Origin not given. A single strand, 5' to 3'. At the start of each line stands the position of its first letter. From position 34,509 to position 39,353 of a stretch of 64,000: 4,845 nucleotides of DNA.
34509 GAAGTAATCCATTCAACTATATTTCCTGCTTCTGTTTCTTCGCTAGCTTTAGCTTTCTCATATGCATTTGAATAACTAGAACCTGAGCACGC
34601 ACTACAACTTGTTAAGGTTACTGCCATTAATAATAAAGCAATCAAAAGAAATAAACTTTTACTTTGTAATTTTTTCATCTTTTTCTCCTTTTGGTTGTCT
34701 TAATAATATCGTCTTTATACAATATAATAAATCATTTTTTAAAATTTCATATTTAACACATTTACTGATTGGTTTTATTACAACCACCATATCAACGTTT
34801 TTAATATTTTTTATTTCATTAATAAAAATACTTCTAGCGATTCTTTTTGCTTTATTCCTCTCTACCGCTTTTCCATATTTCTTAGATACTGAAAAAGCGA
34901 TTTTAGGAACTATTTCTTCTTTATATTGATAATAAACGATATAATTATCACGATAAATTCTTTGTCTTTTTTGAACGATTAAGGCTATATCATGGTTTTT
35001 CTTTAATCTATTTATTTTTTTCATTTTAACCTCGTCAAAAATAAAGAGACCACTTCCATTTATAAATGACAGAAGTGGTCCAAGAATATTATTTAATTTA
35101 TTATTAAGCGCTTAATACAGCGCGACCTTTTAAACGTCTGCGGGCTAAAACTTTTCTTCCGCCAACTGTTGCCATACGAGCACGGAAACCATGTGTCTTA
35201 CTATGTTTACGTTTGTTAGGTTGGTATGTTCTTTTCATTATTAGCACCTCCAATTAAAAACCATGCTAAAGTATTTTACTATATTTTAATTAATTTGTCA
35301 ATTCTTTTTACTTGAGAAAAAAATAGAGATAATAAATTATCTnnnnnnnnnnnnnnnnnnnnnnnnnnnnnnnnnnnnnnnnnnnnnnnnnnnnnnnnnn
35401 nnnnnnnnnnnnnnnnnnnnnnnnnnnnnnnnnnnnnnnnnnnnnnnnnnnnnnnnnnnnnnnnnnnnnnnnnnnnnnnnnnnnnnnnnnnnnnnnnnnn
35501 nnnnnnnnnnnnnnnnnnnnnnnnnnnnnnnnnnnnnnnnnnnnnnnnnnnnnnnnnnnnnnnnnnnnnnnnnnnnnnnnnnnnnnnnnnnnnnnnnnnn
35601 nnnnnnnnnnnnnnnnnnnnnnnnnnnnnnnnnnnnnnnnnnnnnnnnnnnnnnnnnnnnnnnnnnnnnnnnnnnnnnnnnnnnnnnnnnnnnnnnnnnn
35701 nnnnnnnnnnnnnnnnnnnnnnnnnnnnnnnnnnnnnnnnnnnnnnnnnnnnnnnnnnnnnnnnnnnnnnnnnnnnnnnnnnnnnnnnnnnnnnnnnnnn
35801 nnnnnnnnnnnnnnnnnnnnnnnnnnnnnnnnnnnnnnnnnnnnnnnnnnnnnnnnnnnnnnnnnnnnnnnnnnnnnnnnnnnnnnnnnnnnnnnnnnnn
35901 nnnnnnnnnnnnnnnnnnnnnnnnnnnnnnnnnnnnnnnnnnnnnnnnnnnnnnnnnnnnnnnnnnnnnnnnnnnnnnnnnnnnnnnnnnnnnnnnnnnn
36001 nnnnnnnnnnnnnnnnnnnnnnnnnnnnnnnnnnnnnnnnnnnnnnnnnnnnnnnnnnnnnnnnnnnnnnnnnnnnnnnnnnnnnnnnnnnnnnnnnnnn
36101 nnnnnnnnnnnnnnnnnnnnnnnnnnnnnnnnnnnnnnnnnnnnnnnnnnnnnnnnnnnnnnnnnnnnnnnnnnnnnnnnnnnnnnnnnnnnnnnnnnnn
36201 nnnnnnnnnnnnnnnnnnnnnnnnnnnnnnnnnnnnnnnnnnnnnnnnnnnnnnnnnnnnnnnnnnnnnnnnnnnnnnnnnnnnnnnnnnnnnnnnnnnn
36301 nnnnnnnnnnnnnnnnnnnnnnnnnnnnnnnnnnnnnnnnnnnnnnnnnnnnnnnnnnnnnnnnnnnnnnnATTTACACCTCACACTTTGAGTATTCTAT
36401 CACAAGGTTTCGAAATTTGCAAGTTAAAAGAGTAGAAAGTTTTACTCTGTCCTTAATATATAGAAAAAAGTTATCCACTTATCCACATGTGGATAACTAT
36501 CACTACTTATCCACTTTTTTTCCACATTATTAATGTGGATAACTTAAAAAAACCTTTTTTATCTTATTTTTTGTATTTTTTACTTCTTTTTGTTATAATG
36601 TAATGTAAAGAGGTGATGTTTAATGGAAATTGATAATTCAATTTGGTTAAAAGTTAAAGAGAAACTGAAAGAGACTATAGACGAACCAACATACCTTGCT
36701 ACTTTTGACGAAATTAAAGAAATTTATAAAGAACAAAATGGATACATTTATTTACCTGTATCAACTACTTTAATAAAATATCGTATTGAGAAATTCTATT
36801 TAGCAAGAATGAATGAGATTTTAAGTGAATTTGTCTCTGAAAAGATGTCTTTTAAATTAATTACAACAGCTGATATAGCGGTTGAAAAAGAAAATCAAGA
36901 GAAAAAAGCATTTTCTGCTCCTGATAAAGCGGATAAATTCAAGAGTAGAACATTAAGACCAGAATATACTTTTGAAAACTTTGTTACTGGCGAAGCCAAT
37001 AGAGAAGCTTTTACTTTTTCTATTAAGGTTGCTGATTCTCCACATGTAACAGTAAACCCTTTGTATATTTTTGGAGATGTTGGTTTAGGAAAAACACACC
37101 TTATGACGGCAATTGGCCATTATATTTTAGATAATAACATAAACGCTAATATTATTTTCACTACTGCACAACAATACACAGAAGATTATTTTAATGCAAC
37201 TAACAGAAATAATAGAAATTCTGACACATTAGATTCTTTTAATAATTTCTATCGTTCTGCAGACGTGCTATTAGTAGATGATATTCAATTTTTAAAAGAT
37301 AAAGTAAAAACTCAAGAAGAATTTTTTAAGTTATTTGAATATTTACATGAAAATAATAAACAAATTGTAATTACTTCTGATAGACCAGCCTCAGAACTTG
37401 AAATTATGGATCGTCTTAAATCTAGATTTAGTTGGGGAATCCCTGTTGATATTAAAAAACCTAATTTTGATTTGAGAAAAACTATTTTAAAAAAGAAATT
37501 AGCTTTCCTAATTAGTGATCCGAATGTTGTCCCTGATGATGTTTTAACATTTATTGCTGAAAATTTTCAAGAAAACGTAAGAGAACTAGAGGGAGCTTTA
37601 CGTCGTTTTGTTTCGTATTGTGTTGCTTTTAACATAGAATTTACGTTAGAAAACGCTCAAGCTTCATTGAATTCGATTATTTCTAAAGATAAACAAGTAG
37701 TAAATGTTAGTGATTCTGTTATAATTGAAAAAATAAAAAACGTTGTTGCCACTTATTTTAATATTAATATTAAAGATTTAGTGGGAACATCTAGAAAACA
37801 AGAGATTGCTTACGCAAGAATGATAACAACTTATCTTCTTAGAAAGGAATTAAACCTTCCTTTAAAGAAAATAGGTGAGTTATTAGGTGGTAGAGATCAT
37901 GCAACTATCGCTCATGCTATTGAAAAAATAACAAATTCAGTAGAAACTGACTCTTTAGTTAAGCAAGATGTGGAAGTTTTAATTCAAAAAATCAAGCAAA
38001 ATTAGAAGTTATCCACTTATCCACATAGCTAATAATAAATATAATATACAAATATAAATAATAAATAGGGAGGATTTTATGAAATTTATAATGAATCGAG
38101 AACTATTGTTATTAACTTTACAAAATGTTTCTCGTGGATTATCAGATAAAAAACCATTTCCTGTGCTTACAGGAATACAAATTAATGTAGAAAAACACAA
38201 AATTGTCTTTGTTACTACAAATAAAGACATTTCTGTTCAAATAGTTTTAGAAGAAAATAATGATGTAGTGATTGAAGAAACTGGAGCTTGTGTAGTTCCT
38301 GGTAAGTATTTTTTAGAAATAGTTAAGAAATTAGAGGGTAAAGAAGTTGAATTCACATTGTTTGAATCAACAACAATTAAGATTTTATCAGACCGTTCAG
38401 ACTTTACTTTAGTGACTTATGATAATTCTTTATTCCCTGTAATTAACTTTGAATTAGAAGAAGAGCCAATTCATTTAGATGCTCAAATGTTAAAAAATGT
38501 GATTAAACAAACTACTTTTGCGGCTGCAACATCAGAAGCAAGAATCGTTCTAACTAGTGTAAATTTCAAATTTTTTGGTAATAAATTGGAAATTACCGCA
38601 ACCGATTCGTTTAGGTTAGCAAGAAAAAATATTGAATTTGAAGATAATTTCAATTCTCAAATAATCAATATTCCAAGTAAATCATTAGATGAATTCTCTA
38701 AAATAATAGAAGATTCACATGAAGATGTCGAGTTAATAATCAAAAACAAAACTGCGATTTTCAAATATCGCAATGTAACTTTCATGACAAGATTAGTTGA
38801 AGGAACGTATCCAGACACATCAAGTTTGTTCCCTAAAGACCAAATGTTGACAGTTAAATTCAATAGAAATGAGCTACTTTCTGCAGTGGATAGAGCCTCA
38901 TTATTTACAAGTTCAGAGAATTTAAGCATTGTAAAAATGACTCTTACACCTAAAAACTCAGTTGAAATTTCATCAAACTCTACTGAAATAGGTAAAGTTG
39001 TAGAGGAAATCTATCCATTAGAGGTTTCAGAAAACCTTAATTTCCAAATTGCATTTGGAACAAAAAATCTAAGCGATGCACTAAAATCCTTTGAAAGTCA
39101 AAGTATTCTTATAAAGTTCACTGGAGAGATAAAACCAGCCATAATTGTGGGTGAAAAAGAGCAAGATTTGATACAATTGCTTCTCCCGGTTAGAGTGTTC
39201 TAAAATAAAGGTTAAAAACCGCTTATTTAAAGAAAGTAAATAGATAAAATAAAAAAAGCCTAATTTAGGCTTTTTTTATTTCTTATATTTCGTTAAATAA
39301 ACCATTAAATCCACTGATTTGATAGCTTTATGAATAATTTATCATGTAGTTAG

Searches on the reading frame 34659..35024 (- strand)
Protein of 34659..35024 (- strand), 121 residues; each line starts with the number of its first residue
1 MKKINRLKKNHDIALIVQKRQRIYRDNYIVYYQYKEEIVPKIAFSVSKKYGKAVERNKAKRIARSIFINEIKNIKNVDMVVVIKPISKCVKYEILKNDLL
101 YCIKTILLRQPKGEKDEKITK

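Call 47: search_protein_families(library=pfam, proteins=[window:34659-35024:-], max_evalue=0.00001)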
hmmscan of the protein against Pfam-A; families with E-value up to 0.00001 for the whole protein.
window:34659-35024:- (121 aa): 1 family
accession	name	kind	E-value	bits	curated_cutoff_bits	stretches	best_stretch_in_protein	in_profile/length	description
PF00825.24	Ribonuclease_P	-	6.8e-22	78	22.3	1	1-105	1-107/109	Ribonuclease P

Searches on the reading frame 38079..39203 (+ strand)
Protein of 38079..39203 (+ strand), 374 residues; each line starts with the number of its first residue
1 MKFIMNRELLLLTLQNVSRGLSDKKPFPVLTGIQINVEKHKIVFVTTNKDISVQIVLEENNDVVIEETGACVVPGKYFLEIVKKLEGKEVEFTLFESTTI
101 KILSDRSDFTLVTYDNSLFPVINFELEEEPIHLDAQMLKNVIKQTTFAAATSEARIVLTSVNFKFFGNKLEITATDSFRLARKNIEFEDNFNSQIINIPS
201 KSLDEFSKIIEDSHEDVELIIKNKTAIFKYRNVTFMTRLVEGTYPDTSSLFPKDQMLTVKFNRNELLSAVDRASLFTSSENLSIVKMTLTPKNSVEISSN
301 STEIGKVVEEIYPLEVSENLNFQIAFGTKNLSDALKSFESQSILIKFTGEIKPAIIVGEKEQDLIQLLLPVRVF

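Call 6: search_protein_families(library=pfam, proteins=[window:38079-39203:+], max_evalue=0.01)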
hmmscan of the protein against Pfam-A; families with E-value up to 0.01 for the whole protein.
window:38079-39203:+ (374 aa): 3 families
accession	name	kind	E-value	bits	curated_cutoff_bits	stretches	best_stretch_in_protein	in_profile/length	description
PF02767.21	DNA_pol3_beta_2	-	9.6e-34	116.6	27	2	133-246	2-116/116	DNA polymerase III beta subunit, central domain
PF00712.24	DNA_pol3_beta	-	3.7e-26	92.1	24.4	1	1-122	1-119/120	DNA polymerase III beta subunit, N-terminal domain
PF02768.20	DNA_pol3_beta_3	-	1.7e-24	86.4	27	1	249-372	2-121/121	DNA polymerase III beta subunit, C-terminal domain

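Call 18: find_related_loci(query=window:38079-39203:+, collection=genome_contigs, flank=10000)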
Query window:38079-39203:+ (374 aa) in genome_contigs; peptide patterns used: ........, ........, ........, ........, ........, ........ (x = any residue, [..] = any of these).
263 stretches matched a pattern; 4 encode a relative of the query (tblastn E <= 1e-3); 4 distinct loci.
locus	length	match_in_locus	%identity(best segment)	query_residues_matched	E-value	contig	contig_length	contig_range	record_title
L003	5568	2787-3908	82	1-374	0e+0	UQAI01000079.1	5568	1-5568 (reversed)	uncultured Mollicutes bacterium isolate UMGS75 genome assembly, contig: NODE_2114_length_5568_cov_10.347179, whole genom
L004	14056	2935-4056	81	1-374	0e+0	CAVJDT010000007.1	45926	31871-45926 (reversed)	Bacillota bacterium isolate H07681-L1_cleanbin_000020 genome assembly, contig: Spades_H07681-L1_contig_395, whole genome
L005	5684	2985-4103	59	1-374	3e-141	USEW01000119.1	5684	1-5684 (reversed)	uncultured bacterium isolate UMGS1657 genome assembly, contig: NODE_6940_length_5684_cov_2.473263, whole genome shotgun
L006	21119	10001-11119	58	1-374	4e-140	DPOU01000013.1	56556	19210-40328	MAG TPA_asm: Acholeplasmatales bacterium isolate UBA11505 contig_768, whole genome shotgun sequence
